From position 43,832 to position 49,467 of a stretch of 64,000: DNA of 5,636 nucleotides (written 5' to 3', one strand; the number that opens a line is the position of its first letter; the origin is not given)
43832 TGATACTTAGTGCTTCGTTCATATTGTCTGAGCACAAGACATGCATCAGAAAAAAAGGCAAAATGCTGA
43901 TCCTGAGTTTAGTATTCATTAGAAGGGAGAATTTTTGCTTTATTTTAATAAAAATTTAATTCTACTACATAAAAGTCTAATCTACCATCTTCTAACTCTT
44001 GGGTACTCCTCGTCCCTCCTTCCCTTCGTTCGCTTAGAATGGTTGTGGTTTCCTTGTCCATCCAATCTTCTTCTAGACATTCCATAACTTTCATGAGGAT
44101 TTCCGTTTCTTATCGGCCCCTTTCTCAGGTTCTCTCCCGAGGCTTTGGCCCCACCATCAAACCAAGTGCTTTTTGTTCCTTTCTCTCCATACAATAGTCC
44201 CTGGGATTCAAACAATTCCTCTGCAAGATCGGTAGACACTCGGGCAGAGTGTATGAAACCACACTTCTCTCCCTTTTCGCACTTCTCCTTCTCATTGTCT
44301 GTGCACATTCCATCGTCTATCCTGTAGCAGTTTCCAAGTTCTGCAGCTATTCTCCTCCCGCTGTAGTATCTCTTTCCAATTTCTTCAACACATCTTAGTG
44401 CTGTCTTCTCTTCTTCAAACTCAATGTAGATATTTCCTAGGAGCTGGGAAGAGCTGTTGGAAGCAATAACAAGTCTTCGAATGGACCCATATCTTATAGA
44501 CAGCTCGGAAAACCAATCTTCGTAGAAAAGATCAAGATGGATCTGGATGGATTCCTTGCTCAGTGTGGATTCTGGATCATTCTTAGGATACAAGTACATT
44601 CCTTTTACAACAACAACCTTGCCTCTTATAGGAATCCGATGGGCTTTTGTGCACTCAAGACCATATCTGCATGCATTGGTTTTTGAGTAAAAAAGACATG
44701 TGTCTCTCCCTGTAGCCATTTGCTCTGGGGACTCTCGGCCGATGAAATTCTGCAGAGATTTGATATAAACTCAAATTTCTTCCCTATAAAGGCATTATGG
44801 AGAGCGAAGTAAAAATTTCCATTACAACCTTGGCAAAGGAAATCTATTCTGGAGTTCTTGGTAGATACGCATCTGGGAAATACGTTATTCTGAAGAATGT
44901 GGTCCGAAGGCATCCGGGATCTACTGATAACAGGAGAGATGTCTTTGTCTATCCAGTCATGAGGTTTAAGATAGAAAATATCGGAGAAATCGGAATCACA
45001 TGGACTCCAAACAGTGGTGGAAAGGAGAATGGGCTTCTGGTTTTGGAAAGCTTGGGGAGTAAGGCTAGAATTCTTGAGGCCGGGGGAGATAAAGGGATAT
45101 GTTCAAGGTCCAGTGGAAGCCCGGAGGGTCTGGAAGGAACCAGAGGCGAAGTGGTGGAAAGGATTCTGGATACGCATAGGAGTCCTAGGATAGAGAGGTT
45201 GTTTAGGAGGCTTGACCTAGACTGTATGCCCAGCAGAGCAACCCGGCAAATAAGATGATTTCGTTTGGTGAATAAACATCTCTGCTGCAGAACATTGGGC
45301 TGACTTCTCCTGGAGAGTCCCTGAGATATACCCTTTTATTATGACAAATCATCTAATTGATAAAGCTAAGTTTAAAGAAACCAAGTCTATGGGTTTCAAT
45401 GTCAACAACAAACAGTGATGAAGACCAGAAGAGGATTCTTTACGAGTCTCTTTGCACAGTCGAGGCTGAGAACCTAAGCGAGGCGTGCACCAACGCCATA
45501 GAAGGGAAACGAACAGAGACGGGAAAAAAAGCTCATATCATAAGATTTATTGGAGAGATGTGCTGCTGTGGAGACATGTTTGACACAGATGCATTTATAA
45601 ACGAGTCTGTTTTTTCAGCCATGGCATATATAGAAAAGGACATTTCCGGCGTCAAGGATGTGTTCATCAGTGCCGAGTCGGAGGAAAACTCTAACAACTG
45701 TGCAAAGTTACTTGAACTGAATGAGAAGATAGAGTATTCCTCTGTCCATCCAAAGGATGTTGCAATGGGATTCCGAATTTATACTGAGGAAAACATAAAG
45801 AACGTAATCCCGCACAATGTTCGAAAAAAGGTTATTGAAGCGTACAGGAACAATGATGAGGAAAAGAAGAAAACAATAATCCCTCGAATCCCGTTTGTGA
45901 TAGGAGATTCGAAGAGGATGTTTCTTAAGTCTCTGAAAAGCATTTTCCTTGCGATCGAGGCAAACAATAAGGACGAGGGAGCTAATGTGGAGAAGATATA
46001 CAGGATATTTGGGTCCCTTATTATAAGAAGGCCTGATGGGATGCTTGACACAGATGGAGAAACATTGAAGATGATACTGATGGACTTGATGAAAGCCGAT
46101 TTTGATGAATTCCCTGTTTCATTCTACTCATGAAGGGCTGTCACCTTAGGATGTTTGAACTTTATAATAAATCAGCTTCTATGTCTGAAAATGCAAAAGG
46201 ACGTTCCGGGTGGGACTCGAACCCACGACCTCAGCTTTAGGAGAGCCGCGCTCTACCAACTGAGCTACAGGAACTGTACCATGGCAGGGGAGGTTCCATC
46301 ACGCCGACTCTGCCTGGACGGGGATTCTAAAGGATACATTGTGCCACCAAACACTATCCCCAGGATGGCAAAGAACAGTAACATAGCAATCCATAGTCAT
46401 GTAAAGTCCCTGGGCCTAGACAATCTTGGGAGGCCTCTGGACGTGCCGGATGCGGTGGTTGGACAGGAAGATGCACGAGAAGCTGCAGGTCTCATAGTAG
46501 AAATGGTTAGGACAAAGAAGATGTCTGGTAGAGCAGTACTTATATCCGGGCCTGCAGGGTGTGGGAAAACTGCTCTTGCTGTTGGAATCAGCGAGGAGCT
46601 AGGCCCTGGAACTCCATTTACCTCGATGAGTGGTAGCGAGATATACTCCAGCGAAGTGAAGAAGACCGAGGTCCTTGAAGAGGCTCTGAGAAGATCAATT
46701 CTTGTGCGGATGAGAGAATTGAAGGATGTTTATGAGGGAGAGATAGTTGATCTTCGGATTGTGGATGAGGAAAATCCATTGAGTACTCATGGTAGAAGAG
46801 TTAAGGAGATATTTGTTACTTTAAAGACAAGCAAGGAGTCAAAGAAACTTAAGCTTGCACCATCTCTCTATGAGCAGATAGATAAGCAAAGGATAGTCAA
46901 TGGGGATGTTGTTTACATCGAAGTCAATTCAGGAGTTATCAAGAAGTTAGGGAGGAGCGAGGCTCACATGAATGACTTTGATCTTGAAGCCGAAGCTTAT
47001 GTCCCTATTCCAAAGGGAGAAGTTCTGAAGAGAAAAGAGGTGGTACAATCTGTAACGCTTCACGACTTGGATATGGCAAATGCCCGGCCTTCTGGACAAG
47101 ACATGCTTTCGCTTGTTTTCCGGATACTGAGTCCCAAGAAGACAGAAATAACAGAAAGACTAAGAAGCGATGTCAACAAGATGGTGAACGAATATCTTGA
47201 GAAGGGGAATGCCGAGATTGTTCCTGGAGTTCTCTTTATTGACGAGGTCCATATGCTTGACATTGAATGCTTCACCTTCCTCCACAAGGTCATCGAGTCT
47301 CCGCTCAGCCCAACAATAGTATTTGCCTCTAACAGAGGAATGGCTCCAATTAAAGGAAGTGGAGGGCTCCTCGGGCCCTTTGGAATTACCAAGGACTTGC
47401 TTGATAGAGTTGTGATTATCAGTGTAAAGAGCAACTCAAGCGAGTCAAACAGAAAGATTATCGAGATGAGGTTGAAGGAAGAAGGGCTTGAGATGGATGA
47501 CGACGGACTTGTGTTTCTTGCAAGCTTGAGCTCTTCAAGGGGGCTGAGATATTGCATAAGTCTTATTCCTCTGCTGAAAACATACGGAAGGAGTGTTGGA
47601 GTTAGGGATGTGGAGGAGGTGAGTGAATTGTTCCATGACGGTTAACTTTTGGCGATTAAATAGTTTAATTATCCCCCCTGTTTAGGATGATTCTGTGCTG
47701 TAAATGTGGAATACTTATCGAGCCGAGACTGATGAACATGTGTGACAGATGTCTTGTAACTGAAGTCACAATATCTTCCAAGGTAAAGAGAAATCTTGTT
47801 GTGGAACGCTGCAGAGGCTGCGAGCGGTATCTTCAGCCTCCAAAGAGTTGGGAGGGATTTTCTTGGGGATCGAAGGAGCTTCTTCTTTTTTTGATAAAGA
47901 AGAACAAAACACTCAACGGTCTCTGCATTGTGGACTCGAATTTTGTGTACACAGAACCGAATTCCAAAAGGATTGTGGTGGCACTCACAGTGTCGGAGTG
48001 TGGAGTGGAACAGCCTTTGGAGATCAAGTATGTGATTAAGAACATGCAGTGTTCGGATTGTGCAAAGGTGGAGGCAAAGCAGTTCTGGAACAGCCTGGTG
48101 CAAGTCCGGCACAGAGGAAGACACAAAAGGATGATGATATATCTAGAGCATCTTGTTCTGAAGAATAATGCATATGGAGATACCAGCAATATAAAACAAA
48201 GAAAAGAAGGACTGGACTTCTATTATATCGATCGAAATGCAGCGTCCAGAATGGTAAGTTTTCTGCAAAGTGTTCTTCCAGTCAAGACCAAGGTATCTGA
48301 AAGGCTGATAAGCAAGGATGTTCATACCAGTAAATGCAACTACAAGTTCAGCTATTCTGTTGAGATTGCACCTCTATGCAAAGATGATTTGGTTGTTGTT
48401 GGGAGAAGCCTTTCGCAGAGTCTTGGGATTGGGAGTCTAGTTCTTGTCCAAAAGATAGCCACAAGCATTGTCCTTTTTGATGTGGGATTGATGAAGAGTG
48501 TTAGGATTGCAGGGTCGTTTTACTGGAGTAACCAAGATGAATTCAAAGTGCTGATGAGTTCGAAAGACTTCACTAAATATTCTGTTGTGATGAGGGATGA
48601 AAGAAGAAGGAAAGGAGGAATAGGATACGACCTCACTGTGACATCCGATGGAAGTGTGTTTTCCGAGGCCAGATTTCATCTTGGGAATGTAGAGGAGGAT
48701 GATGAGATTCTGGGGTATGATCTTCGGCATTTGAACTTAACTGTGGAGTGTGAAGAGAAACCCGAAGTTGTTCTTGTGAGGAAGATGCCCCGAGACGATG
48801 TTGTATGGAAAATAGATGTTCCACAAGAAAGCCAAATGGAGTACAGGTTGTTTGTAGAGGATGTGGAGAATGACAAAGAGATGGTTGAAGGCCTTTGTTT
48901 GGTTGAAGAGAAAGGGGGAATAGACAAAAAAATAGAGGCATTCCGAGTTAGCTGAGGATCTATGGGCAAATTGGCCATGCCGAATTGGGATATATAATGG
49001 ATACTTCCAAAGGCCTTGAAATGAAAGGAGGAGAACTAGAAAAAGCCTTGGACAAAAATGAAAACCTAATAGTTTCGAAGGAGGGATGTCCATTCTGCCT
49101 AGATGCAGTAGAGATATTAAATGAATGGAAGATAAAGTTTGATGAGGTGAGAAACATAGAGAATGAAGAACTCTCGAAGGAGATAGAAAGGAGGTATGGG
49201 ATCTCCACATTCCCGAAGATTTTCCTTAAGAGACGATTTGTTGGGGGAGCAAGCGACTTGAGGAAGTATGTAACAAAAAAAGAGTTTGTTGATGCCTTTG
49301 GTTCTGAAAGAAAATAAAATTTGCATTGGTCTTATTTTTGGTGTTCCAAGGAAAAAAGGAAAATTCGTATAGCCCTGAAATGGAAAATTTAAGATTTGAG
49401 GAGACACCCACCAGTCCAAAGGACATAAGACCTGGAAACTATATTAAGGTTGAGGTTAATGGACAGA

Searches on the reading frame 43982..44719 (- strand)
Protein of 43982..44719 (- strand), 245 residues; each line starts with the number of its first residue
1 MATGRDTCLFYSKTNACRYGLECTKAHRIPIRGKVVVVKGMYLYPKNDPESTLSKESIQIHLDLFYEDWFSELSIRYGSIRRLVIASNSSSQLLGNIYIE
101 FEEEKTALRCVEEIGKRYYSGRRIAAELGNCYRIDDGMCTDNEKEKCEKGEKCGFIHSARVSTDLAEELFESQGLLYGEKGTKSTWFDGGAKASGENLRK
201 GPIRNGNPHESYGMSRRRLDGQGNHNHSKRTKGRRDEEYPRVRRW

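Call 36: search_protein_families(library=pfam, proteins=[window:43982-44719:-], max_evalue=0.001)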
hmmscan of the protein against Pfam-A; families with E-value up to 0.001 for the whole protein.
window:43982-44719:- (245 aa): 2 families
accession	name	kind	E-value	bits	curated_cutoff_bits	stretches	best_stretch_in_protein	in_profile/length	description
PF16131.11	Torus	-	5.5e-05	24.1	29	0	6-33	71-97/109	Torus domain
PF00642.30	zf-CCCH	-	0.00039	20.7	20.5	0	4-27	2-25/27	Zinc finger C-x8-C-x5-C-x3-H type (and similar)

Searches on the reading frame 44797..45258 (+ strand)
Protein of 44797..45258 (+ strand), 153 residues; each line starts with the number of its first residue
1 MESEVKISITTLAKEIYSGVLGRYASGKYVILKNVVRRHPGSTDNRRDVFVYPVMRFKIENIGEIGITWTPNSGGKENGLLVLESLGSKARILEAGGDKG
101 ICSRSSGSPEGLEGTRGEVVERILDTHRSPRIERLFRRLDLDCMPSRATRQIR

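Call 36: search_protein_families(library=pfam, proteins=[window:44797-45258:+], max_evalue=0.001)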
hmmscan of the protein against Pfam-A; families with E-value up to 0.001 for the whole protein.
window:44797-45258:+ (153 aa): 0 families

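Call 70: search_protein_families(library=pfam, proteins=[window:44797-45258:+], max_evalue=1)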
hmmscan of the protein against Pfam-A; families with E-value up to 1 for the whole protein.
window:44797-45258:+ (153 aa): 1 family
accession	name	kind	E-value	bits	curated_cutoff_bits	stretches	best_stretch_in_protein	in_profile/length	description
PF14438.12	SM-ATX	-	0.02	15.5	29.8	1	6-65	15-78/81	Ataxin 2 SM domain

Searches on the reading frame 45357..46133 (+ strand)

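Call 36: search_protein_families(library=pfam, proteins=[window:45357-46133:+], max_evalue=0.001)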
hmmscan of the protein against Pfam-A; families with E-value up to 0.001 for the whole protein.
window:45357-46133:+ (258 aa): 1 family
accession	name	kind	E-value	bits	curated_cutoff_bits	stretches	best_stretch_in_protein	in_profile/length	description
PF00620.32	RhoGAP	-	4.4e-06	27.1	24.5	1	85-226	4-147/148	RhoGAP domain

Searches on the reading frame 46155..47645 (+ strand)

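Call 36: search_protein_families(library=pfam, proteins=[window:46155-47645:+], max_evalue=0.001)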
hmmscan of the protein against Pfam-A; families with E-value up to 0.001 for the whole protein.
window:46155-47645:+ (496 aa): 6 families
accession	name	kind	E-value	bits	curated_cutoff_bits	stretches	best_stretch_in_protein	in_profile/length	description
PF06068.19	TIP49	-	6.2e-154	512.8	23.8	1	76-428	1-345/347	TIP49 P-loop domain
PF17856.7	TIP49_C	-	4.8e-16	59.1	24.5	1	435-495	1-66/66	TIP49 AAA-lid domain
PF00004.35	AAA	-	5.9e-10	40.1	21.2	1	128-172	1-43/131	ATPase family associated with various cellular activities (AAA)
PF05496.18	RuvB_N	-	1.1e-07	32.2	27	1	100-157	8-65/159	Holliday junction DNA helicase RuvB P-loop domain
PF13401.12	AAA_22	-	5.3e-07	30.4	27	0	306-380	40-108/130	AAA domain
PF13191.12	AAA_16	-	2.1e-05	25.5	32.6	0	102-152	3-51/167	AAA ATPase domain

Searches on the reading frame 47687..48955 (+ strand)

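Call 36: search_protein_families(library=pfam, proteins=[window:47687-48955:+], max_evalue=0.001)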
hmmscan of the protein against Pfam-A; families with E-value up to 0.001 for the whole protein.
window:47687-48955:+ (422 aa): 2 families
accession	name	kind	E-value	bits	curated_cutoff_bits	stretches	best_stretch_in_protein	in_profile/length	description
PF04981.18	NMD3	-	4e-61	207.1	24.9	1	4-227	1-243/243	NMD3 family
PF21193.3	NMD_SH3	-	1.7e-07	31.8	27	1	231-271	2-43/49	NMD3 SH3 domain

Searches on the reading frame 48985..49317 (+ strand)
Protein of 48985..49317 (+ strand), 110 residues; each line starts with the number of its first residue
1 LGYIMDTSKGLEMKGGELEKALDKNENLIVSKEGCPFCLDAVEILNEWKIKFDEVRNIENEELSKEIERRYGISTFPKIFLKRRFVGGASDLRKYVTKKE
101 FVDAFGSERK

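Call 12: search_protein_families(library=pfam, proteins=[window:48985-49317:+], max_evalue=1)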
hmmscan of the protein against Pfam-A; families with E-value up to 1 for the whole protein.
window:48985-49317:+ (110 aa): 3 families
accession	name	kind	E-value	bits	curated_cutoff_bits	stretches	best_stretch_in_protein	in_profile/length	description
PF00462.30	Glutaredoxin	-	2.6e-14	53.6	22.9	1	29-86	3-60/60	Glutaredoxin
PF05768.20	Glrx-like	-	0.0011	19.7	26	1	30-74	5-49/77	Glutaredoxin-like domain (DUF836)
PF08987.15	DUF1892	-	0.0047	17.5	27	1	27-65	38-76/109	Protein of unknown function (DUF1892)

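Call 19: search_solved_structures(query=window:48997-49317:+, max_evalue=0.01)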
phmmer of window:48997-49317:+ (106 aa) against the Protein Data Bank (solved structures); distinct sequences matched with E-value up to 0.01: 50.
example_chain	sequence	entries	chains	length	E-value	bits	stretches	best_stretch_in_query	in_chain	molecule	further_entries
2mzc_A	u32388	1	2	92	6.7e-09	38.8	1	24-89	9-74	Glutaredoxin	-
2khp_A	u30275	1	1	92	9.4e-09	38.4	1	24-89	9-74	GLUTAREDOXIN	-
4tr0_A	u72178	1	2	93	3.2e-07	33.5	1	25-89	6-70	Glutaredoxin 3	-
1nm3_A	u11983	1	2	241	3.2e-07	33.4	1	25-92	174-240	Protein HI0572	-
2hze_A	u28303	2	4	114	5.1e-07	32.8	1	15-91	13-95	Glutaredoxin-1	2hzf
4hjm_A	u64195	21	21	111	7.4e-07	32.3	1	15-91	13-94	Glutaredoxin | Glutaredoxin-1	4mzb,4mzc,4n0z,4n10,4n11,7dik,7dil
2klx_A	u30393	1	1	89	1.2e-06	31.6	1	22-93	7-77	Glutaredoxin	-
1fov_A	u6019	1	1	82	1.3e-06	31.5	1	25-89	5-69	GLUTAREDOXIN 3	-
2myg_A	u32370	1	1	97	2.4e-06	30.6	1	20-90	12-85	Dithiol glutaredoxin 1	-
7ncv_A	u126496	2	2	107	7.5e-06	29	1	12-89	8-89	Glutaredoxin, CPYC type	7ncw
4tr1_A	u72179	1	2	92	8.3e-06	28.9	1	25-89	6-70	Glutaredoxin 3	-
2v6o_A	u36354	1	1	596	2.1e-05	27.6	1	14-98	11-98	THIOREDOXIN GLUTATHIONE REDUCTASE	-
8pdd_A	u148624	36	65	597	2.1e-05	27.6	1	14-98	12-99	Thioredoxin glutathione reductase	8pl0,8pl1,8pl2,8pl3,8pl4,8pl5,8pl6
3h4k_A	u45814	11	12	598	2.1e-05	27.6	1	14-98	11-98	Thioredoxin glutathione reductase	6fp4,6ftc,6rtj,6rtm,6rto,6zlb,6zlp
2x8c_A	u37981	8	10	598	2.1e-05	27.6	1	14-98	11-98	THIOREDOXIN GLUTATHIONE REDUCTASE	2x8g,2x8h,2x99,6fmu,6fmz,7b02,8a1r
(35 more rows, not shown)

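Call 43: search_protein_families(library=ncbifam, proteins=[window:48997-49317:+], max_evalue=0.1)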
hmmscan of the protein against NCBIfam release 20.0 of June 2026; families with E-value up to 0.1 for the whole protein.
window:48997-49317:+ (106 aa): 14 families
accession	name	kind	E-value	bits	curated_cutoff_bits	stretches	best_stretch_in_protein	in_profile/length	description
TIGR02181.1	GRX_bact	equivalog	4e-12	46.2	90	1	25-94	3-73/80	glutaredoxin 3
TIGR02180.1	GRX_euk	equivalog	6.4e-12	45.5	87.25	1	25-98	3-81/84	glutaredoxin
TIGR02190.1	GlrX-dom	hypoth_equivalog_domain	5.6e-11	42.2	99.3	1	21-92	8-78/79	glutaredoxin-family domain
NF007923.0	PRK10638.1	equivalog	3.6e-10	39.8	129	1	25-90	6-71/83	glutaredoxin 3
TIGR00365.1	TIGR00365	equivalog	2.3e-08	34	117.1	1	30-98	26-94/99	Grx4 family monothiol glutaredoxin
NF008401.0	PRK11200.1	equivalog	1.6e-07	31.4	84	1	25-96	5-83/87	GrxA family glutaredoxin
TIGR02183.1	GRXA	equivalog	2.2e-06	27.7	106.5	1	25-96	4-82/86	GrxA family glutaredoxin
NF045501.1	HUGP_GUXX-star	exception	0.00026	20.6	325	1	21-66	165-210/236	HUGP/GUXX-star fusion selenoprotein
NF041212.1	Uxx_star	subfamily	0.00068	19.8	66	1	25-65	3-43/70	Uxx-star family glutaredoxin-like (seleno)protein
TIGR02187.2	PDO_seleno_TRX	equivalog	0.0012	18.2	185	1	29-80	138-190/209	protein disulfide oxidoreductase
TIGR02196.1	GlrX_YruB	hypoth_equivalog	0.0055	17.2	88.55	1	27-80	6-59/74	glutaredoxin-like protein, YruB-family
NF008086.0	PRK10824.1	equivalog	0.0091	15.9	205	1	30-88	29-87/115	Grx4 family monothiol glutaredoxin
TIGR02189.1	GlrX-like_plant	paralog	0.014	15.3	93.8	1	19-89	6-79/99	glutaredoxin-like family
TIGR00411.1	redox_disulf_1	equivalog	0.059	13.4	92.75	1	30-83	10-67/82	MJ0307 family thioredoxin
